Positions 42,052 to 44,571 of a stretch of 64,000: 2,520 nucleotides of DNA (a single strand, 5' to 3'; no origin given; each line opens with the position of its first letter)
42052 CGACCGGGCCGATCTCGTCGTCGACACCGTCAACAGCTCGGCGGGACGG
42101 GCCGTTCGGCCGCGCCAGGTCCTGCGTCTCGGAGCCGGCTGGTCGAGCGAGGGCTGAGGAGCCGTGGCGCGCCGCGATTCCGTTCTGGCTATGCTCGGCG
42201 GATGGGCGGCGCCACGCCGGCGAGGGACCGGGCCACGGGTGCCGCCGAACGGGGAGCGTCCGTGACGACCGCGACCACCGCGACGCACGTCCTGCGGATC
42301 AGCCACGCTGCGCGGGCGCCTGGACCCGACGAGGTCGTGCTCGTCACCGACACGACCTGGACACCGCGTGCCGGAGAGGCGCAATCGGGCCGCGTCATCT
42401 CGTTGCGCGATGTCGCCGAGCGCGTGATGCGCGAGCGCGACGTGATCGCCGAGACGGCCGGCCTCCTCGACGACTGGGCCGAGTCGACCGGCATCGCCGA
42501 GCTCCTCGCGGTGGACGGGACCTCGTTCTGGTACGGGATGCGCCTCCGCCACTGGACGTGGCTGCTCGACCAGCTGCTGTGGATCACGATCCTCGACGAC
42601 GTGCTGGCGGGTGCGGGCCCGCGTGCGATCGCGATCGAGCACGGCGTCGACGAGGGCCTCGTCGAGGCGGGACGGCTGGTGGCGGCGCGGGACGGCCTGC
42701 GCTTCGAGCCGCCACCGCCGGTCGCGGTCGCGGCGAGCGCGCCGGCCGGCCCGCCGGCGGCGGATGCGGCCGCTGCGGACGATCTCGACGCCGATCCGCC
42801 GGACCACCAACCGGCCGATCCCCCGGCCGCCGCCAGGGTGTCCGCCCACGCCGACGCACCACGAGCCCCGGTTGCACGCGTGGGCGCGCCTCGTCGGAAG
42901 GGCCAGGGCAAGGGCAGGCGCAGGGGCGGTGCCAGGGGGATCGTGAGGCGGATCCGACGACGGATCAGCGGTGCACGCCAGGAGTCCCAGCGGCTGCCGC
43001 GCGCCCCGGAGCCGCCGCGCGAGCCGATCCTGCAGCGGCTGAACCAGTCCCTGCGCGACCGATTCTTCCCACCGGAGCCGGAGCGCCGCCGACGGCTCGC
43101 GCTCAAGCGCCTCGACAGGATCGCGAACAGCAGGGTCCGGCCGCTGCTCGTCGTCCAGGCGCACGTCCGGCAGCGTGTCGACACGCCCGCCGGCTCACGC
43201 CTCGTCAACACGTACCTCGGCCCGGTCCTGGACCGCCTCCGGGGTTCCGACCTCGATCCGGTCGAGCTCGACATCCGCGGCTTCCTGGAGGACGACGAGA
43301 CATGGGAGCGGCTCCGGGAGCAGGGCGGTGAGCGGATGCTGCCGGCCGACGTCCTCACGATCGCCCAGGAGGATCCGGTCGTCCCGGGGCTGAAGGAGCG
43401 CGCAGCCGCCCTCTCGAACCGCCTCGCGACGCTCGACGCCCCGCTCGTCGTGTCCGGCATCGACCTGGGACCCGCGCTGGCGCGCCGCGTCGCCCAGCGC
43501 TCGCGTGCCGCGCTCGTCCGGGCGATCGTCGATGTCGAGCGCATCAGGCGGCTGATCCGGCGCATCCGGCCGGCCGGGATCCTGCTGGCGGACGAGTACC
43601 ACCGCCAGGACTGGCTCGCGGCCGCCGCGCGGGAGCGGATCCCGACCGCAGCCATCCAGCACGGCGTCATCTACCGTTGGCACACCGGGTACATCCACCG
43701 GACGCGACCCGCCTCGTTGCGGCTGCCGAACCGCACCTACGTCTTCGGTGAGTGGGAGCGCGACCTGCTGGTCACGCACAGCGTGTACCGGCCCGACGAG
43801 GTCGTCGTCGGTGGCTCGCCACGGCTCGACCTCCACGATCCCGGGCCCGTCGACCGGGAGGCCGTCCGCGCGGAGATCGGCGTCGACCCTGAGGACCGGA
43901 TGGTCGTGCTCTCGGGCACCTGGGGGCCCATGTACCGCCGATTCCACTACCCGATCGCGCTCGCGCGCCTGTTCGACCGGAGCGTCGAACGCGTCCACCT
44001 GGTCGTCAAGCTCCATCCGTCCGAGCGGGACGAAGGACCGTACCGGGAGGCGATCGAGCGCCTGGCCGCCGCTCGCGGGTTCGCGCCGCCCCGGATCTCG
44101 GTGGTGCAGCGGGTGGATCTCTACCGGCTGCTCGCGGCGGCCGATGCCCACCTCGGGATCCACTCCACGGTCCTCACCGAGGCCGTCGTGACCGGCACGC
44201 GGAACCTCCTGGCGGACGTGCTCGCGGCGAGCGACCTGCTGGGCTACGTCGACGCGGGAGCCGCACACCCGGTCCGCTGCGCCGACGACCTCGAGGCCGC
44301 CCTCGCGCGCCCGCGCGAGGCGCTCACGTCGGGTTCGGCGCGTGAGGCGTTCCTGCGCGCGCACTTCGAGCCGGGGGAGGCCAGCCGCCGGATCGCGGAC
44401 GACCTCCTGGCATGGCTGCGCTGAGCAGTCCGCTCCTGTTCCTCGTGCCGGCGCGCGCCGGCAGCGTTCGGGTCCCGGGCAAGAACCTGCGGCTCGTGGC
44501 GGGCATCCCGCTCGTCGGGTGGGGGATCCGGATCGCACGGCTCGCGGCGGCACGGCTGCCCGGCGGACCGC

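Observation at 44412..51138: Complete legionaminic-acid-type nonulosonic acid pathway with a NeuA-NeuB (CMP-synthetase-synthase) gene fusion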

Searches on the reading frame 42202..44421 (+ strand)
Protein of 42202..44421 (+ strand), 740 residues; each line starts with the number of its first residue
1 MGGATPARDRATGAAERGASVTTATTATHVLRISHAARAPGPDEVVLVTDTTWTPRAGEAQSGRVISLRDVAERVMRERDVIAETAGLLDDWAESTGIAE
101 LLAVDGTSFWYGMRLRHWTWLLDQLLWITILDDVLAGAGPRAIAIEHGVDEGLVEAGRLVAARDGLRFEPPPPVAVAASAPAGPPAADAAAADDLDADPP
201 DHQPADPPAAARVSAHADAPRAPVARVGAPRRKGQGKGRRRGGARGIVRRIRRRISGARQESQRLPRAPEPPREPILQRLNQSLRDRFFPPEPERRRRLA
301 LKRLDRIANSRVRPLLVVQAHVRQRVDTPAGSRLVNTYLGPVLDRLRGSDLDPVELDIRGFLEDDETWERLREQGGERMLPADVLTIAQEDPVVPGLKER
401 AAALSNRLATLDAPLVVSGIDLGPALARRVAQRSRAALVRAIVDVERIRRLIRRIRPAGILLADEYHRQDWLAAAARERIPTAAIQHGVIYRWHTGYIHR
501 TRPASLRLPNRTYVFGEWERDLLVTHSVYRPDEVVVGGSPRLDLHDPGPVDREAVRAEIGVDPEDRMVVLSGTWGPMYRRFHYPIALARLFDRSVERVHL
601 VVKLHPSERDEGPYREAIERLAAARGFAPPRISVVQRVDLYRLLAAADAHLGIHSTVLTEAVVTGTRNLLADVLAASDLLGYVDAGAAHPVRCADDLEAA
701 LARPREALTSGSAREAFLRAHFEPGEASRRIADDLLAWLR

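Call 6: search_protein_families(library=pfam, proteins=[window:42202-44421:+])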
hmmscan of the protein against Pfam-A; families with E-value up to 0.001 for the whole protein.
window:42202-44421:+ (740 aa): 0 families

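Call 7: search_protein_families(library=ncbifam, proteins=[window:42202-44421:+])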
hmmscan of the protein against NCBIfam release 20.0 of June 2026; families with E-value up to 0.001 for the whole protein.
window:42202-44421:+ (740 aa): 2 families
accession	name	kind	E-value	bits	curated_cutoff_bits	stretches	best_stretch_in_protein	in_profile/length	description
TIGR04396.2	surf_polysacc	subfamily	6.3e-09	35.5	125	1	580-668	206-285/427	surface carbohydrate biosynthesis protein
NF046086.1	BFO_1060_trans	domain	0.00026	20.2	200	0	598-669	221-287/365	BFO_1060 family glycosyltransferase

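Call 34: search_solved_structures(query=window:42202-44421:+, max_evalue=1)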
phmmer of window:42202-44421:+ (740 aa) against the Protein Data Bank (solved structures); distinct sequences matched with E-value up to 1: 0.

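Call 35: find_homologous_proteins(query=window:42202-44421:+)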
Query window:42202-44421:+ (740 aa): 135 proteins with E <= 0.001 among 8000 candidates; the best 120 are listed.
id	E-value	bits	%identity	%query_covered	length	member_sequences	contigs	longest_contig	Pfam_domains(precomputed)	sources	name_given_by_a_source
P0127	0.0e+0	1571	100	97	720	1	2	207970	-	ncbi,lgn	-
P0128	4.2e-228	778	52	95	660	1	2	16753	-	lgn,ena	-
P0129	1.6e-226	773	68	60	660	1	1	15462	-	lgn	-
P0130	2.7e-224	765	65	60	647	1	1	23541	-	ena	-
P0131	6.1e-224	764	67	60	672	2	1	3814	-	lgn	-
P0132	5.9e-222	757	69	57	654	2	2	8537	-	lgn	-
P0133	2.7e-221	755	53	98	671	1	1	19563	-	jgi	jgi:hypothetical protein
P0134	2.3e-220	752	53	94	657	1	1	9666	-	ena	-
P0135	2.0e-217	742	65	58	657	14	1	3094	-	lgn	-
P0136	1.4e-216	740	51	99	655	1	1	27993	-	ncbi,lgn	-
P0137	1.1e-212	727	65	59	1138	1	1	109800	PF00534.27,PF13524.13,PF13692.13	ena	-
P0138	1.1e-211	724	65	61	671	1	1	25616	-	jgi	-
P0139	8.2e-210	717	53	94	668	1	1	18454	-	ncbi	-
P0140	1.5e-209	716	67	58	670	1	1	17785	-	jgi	jgi:hypothetical protein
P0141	1.7e-207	710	52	100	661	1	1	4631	-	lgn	-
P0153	2.1e-199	683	62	60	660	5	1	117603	PF04464.21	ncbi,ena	-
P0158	5.3e-198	678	60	63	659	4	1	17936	PF04464.21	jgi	jgi:hypothetical protein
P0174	7.2e-188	645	49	95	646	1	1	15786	PF04464.21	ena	-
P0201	2.9e-174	600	61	51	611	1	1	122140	PF04464.21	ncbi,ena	-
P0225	5.4e-167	576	47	96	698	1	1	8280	PF04464.21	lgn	-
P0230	1.7e-163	564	45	96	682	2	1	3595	PF04464.21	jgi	jgi:hypothetical protein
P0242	7.0e-156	539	65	45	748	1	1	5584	PF04464.21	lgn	-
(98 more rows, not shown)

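Call 52: predict_structure(alignment_id=A2)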
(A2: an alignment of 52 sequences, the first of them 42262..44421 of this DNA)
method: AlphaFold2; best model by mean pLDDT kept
length: 720 residues; sequences in the alignment: 52
mean_pLDDT: 87.0   pTM: 0.85
mean pLDDT of the five models: 87.0, 85.4, 85.3, 85.0, 84.5
residues with pLDDT >= 90: 557; 70-90: 57; 50-70: 17; < 50: 89
segments of 3 or more residues with pLDDT < 50: 1-4, 161-245
pLDDT, mean of each block of 10 residues (from residue 1): 59 96 96 94 95 97 96 97 96 94 98 97 96 97 98 75 39 38 32 29 34 35 38 40 54 78 88 95 97 96 92 94 97 96 95 94 93 90 96 98 98 93 96 98 91 98 93 93 96 97 97 97 92 97 98 89 97 97 93 96 97 96 97 90 96 94 95 98 92 94 95 97
secondary structure, 60 per line:
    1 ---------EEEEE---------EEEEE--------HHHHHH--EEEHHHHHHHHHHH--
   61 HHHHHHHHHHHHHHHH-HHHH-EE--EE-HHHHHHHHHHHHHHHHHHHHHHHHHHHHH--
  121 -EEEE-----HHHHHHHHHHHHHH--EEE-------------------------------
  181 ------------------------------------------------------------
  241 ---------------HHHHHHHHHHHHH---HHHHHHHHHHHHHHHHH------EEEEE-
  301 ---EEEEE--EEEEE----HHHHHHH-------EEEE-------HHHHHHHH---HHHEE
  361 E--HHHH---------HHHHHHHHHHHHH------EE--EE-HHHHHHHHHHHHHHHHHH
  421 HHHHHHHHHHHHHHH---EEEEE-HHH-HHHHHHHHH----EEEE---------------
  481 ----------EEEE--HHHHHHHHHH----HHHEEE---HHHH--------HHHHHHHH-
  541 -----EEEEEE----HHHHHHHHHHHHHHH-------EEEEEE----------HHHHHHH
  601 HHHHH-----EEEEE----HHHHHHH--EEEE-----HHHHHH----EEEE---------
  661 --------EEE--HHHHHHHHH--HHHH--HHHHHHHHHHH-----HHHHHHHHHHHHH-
elements in order (helices of 4 or more, strands of 3 or more residues): E10-14 E24-28 H37-42 E45-47 H48-58 H61-76 H78-81 H90-118 E122-125 H131-144 E147-149 H256-268 H272-288 E295-299 E304-308 E311-315 H320-326 E334-337 H345-352 E359-361 H364-367 H377-389 H403-435 E439-443 H449-457 E462-465 E491-494 H497-506 E514-516 H520-523 H532-539 E546-551 H556-570 E578-583 H594-605 E611-615 H620-626 E629-632 H638-643 E648-651 E669-671 H674-682 H685-688 H691-701 H707-719

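Call 55: fold_search(model_id=the predicted structure, library=pdb)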
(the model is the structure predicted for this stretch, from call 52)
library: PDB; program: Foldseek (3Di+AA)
matches with E <= 10: 927; with E <= 0.001: 252
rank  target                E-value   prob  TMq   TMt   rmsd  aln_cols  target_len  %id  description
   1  4fkz_A                1.1e-10  1.00  0.33  0.57   8.5       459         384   14  Crystal structure of Bacillus subtilis UDP-GlcNAc 2-epimerase in complex with UDP-GlcNAc and UDP (released 2013-05-08)
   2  7vz6_H                3.6e-10  1.00  0.34  0.59   7.5       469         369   17  The crystal structure of Non-hydrolyzing UDPGlcNAc 2-epimerase in complex with UDP-glucose (released 2022-11-16)
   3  4fkz_B                4.0e-10  1.00  0.34  0.59   8.0       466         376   14  Crystal structure of Bacillus subtilis UDP-GlcNAc 2-epimerase in complex with UDP-GlcNAc and UDP (released 2013-05-08)
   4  3dzc_A                4.0e-10  1.00  0.33  0.57   8.2       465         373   14  2.35 Angstrom resolution structure of WecB (VC0917), a UDP-N-acetylglucosamine 2-epimerase from Vibrio cholerae. (released 2008-08-12)
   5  5dld                  4.5e-10  1.00  0.33  0.57   8.5       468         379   16  Crystal Structure of a UDP-N-acetylglucosamine 2-epimerase from Burkholderia vietnamiensis complexed with UDP-GlcNAc and (released 2015-09-30)
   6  7vz6_B                5.0e-10  1.00  0.34  0.61   7.7       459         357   17  The crystal structure of Non-hydrolyzing UDPGlcNAc 2-epimerase in complex with UDP-glucose (released 2022-11-16)
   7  5enz_A                5.2e-10  1.00  0.35  0.64   7.1       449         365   11  S. aureus MnaA-UDP co-structure (released 2016-04-27)
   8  7vz6_E                9.7e-10  1.00  0.34  0.60   7.8       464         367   16  The crystal structure of Non-hydrolyzing UDPGlcNAc 2-epimerase in complex with UDP-glucose (released 2022-11-16)
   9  5enz_B                1.9e-09  1.00  0.35  0.62   7.5       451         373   12  S. aureus MnaA-UDP co-structure (released 2016-04-27)
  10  3beo_A                2.7e-09  1.00  0.34  0.59   8.2       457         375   13  A Structural Basis for the allosteric regulation of non-hydrolyzing UDP-GlcNAc 2-epimerases (released 2008-02-19)
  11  7vz6_F                2.7e-09  1.00  0.33  0.58   8.4       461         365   16  The crystal structure of Non-hydrolyzing UDPGlcNAc 2-epimerase in complex with UDP-glucose (released 2022-11-16)
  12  7vz6_G                3.3e-09  1.00  0.33  0.59   7.8       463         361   16  The crystal structure of Non-hydrolyzing UDPGlcNAc 2-epimerase in complex with UDP-glucose (released 2022-11-16)
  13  7vz6_D                3.9e-09  1.00  0.34  0.62   7.6       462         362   17  The crystal structure of Non-hydrolyzing UDPGlcNAc 2-epimerase in complex with UDP-glucose (released 2022-11-16)
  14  1f6d_C                3.9e-09  1.00  0.34  0.60   7.5       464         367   14  THE STRUCTURE OF UDP-N-ACETYLGLUCOSAMINE 2-EPIMERASE FROM E. COLI. (released 2000-12-13)
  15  9cm8_A                5.0e-09  1.00  0.35  0.61   7.1       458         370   14  UDP-GlcNAc 2-epimerase MnaA of Paenibacillus alvei (released 2024-10-02)
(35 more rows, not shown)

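Call 74: search_protein_families(library=ncbifam, alignment_id=A2, max_evalue=0.001)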
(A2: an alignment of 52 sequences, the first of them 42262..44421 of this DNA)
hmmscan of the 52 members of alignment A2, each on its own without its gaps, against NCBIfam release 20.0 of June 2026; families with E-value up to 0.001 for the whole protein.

A. member 1, window:42262-44421:+ (720 aa): 2 families
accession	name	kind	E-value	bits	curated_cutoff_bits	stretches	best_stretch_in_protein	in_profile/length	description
TIGR04396.2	surf_polysacc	subfamily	5.9e-09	35.6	125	1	560-648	206-285/427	surface carbohydrate biosynthesis protein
NF046086.1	BFO_1060_trans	domain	0.00024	20.3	200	0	578-649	221-287/365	BFO_1060 family glycosyltransferase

B. families by the number of members that match (of 52 scanned): 2 families
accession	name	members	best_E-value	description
TIGR04396.2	surf_polysacc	51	2.2e-09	surface carbohydrate biosynthesis protein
NF046086.1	BFO_1060_trans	10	1e-06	BFO_1060 family glycosyltransferase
